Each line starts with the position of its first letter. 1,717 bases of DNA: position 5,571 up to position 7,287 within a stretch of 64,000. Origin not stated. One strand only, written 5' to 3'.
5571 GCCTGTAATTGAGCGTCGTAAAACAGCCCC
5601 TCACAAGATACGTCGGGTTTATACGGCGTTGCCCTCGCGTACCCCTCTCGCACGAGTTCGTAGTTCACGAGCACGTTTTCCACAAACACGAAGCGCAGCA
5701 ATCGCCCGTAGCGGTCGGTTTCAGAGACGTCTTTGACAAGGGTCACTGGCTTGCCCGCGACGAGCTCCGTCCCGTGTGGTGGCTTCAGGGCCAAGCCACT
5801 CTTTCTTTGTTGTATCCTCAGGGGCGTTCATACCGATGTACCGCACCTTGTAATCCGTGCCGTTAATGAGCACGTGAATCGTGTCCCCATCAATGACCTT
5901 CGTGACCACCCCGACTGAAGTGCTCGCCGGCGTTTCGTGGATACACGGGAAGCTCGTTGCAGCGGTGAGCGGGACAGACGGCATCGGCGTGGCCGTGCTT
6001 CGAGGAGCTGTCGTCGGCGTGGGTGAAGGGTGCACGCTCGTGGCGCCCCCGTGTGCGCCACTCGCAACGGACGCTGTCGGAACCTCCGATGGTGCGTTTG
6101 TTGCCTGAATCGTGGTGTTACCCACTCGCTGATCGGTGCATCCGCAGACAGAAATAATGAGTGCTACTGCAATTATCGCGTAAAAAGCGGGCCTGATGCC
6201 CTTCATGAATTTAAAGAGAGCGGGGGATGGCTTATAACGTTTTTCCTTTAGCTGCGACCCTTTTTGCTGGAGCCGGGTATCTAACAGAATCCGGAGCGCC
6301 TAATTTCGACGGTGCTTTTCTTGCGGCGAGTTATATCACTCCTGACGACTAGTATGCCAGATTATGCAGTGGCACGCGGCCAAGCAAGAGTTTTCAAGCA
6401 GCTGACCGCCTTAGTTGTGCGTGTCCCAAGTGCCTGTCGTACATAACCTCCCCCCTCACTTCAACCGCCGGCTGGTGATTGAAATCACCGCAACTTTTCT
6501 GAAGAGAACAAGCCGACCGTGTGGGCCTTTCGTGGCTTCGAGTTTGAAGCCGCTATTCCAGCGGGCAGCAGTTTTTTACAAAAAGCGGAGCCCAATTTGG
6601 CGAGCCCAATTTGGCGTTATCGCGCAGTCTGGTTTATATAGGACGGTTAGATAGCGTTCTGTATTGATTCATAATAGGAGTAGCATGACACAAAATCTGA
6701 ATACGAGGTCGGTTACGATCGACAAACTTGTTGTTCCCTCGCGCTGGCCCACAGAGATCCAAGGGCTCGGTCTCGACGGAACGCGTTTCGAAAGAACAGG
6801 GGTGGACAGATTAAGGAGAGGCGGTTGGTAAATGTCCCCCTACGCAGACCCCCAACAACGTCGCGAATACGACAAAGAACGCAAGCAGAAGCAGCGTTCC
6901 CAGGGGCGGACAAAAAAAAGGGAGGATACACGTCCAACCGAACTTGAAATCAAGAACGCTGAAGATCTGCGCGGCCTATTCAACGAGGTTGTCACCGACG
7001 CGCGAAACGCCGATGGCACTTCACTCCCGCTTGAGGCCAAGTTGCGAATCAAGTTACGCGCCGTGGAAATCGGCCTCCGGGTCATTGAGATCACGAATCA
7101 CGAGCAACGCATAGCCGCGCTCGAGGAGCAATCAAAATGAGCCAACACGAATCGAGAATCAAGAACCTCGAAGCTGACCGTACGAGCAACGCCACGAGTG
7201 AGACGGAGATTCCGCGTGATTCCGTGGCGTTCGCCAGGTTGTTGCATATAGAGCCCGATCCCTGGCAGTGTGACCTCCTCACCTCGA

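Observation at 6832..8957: Orphan terminase module (small basic protein plus TerL) with no other virion genes nearby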

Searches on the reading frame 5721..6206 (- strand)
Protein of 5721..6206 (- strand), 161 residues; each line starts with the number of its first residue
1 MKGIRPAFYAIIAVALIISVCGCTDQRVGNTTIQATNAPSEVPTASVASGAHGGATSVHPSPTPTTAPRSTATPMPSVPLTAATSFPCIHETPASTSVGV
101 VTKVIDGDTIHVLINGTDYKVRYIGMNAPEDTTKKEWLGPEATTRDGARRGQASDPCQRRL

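Call 5: search_protein_families(library=pfam, proteins=[window:5721-6206:-], max_evalue=0.01)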
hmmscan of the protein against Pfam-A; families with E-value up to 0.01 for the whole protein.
window:5721-6206:- (161 aa): 0 families

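Call 6: search_protein_families(library=phrogs, proteins=[window:5721-6206:-], max_evalue=0.01)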
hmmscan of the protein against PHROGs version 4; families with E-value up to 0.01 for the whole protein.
window:5721-6206:- (161 aa): 3 families
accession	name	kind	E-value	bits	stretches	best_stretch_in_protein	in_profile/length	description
phrog_20876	-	DNA, RNA and nucleotide metabolism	1.2e-06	28.8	1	101-146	170-212/395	nuclease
phrog_452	-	DNA, RNA and nucleotide metabolism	6.1e-06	27.1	1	93-143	65-123/201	endonuclease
phrog_8809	-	unknown function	0.00067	17.7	1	92-135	1094-1138/2317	-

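Call 68: search_protein_families(library=ncbifam, proteins=[window:5721-6206:-], max_evalue=0.01)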
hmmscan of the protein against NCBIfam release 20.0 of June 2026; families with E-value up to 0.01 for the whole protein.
window:5721-6206:- (161 aa): 2 families
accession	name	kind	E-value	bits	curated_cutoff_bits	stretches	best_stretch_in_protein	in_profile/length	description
NF047969.1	CaNuclEcnA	equivalog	7.4e-09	35.8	180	1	98-135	6-43/151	calcium-activated nuclease EcnA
NF047694.1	TnucaseNucIStaph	equivalog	0.0001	21.9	250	1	99-131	47-80/175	thermonuclease NucI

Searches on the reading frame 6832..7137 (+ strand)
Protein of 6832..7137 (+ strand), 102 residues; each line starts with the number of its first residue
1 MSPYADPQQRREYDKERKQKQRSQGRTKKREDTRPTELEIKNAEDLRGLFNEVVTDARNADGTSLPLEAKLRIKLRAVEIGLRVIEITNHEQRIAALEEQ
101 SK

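Call 5: search_protein_families(library=pfam, proteins=[window:6832-7137:+], max_evalue=0.01)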
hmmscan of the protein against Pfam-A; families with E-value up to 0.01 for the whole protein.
window:6832-7137:+ (102 aa): 0 families

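Call 6: search_protein_families(library=phrogs, proteins=[window:6832-7137:+], max_evalue=0.01)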
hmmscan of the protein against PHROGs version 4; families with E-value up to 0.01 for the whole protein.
window:6832-7137:+ (102 aa): 1 family
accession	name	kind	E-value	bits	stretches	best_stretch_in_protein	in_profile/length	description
phrog_30140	-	unknown function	0.0083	17.3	0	4-32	20-48/53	-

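Call 32: search_protein_families(library=padloc, proteins=[window:6832-7137:+], max_evalue=0.01)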
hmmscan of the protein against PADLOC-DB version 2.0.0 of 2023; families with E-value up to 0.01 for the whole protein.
window:6832-7137:+ (102 aa): 0 families

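Call 41: find_homologous_proteins(query=window:6832-7137:+)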
Query window:6832-7137:+ (102 aa): 156 proteins with E <= 0.001 among 157 candidates; the best 120 are listed.
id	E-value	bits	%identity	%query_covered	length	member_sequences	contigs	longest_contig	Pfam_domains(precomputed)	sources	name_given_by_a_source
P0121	9.7e-57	207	100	100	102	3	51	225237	-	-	-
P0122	1.8e-51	190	94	100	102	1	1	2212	-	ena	-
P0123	6.8e-45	169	83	100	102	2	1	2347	-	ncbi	-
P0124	1.8e-44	168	84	100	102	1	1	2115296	-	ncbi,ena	-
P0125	2.4e-44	167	83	100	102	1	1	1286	-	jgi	jgi:hypothetical protein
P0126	1.8e-43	164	84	98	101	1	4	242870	-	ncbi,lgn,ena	ncbi:MAG: hypothetical protein WAL97_06725 [Halobacteriota archaeon]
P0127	5.1e-43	163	82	100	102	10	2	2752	-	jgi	jgi:ribosome-binding protein aMBF1 (putative translation factor)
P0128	2.8e-42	161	82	98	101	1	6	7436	-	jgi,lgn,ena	jgi:hypothetical protein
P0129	3.2e-42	160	83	98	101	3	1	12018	-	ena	-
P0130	3.4e-42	160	81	100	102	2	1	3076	-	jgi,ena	-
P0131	4.8e-42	160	83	98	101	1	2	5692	-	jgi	jgi:ribosome-binding protein aMBF1 (putative translation factor)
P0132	1.1e-41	159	83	98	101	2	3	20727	-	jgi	jgi:ribosome-binding protein aMBF1 (putative translation factor)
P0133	2.6e-41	157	79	100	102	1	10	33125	-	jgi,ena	jgi:ribosome-binding protein aMBF1 (putative translation factor)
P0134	2.8e-41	157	82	98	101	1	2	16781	-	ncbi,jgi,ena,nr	ncbi:MAG TPA: hypothetical protein VEB88_05155 [Candidatus Acidoferrales bacterium]|nr:hypothetical 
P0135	4.7e-41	157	79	98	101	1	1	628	-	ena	-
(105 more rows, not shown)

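Call 52: predict_structure(alignment_id=A2)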
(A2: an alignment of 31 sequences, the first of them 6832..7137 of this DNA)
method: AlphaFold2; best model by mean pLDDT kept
length: 102 residues; sequences in the alignment: 31
mean_pLDDT: 74.8   pTM: 0.45
mean pLDDT of the five models: 74.8, 74.1, 73.4, 72.2, 69.4
residues with pLDDT >= 90: 1; 70-90: 75; 50-70: 25; < 50: 1
segments of 3 or more residues with pLDDT < 50: none
pLDDT, mean of each block of 10 residues (from residue 1): 82 85 74 75 78 71 69 79 76 64 50
secondary structure, 60 per line:
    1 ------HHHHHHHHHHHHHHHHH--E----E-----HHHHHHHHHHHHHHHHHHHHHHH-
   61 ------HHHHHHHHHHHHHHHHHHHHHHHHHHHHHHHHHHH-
elements in order: H7-23 H37-59 H67-101

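Call 56: fold_search(model_id=the predicted structure, library=viral)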
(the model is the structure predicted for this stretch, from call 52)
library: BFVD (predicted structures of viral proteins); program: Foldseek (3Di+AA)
matches with E <= 10: 295; with E <= 0.001: 0
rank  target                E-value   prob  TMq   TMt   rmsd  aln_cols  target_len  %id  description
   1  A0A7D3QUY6            5.0e-01  0.66  0.51  0.12   6.0       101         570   16  AAA ATPase protein [Fadolivirus FV1/VV64]
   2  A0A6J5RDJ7            5.4e-01  0.72  0.41  0.26   3.4        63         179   16  Uncharacterized protein [uncultured Caudovirales phage]
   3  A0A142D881            8.1e-01  0.23  0.28  0.14   6.7        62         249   24  Maturation (Fragment) [Leviviridae sp.]
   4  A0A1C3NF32            9.3e-01  0.30  0.30  0.09   5.9        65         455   14  (no name in the UniProt tables at hand)
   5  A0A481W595            1.0e+00  0.66  0.45  0.64   3.1        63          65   19  Uncharacterized protein [Salmonella phage vB_SenS_SE1]
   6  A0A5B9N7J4            1.1e+00  0.14  0.28  0.25   8.1        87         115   17  Uncharacterized protein [Aeromonas phage 4L372D]
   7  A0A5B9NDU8            1.1e+00  0.54  0.35  0.40   3.6        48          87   27  (no name in the UniProt tables at hand)
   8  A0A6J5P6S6            1.3e+00  0.66  0.47  0.67   2.9        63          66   10  Uncharacterized protein [uncultured Caudovirales phage]
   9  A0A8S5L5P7            1.3e+00  0.57  0.45  0.13   3.4        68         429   22  Maturation protein [ssRNA phage SRR7976326_1]
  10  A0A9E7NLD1            1.3e+00  0.25  0.41  0.41  10.9       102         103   18  (no name in the UniProt tables at hand)
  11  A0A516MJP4            1.4e+00  0.30  0.43  0.46   7.6        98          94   13  (no name in the UniProt tables at hand)
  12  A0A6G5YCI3            1.5e+00  0.28  0.35  0.36   4.0        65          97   15  (no name in the UniProt tables at hand)
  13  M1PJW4                1.6e+00  0.07  0.24  0.16  15.0       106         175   18  (no name in the UniProt tables at hand)
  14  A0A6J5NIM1            1.8e+00  0.60  0.45  0.31   2.8        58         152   22  Uncharacterized protein [uncultured Caudovirales phage]
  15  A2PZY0                1.8e+00  0.21  0.44  0.43  13.3       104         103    8  GfV-C14-ORF2 [Ichnoviriform fumiferanae]
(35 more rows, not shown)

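Call 68: search_protein_families(library=ncbifam, proteins=[window:6832-7137:+], max_evalue=0.01)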
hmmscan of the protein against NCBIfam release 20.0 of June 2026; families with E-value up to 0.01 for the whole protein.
window:6832-7137:+ (102 aa): 0 families

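Call 95: search_solved_structures(query=A2, max_evalue=5)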
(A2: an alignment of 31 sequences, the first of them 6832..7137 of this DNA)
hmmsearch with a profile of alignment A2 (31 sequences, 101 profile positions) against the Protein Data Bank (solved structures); distinct sequences matched with E-value up to 5: 0.

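Call 103: find_related_loci(query=A2, collection=viral_contigs, flank=10000)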
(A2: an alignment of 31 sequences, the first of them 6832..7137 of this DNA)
Query A2 (102 aa) in viral_contigs; peptide patterns used: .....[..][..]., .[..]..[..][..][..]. (x = any residue, [..] = any of these).
68 stretches matched a pattern; 1 encode a relative of the query (tblastn E <= 1e-3); 1 distinct loci.
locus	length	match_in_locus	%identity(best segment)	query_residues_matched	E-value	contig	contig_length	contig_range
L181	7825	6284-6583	77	3-102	2e-48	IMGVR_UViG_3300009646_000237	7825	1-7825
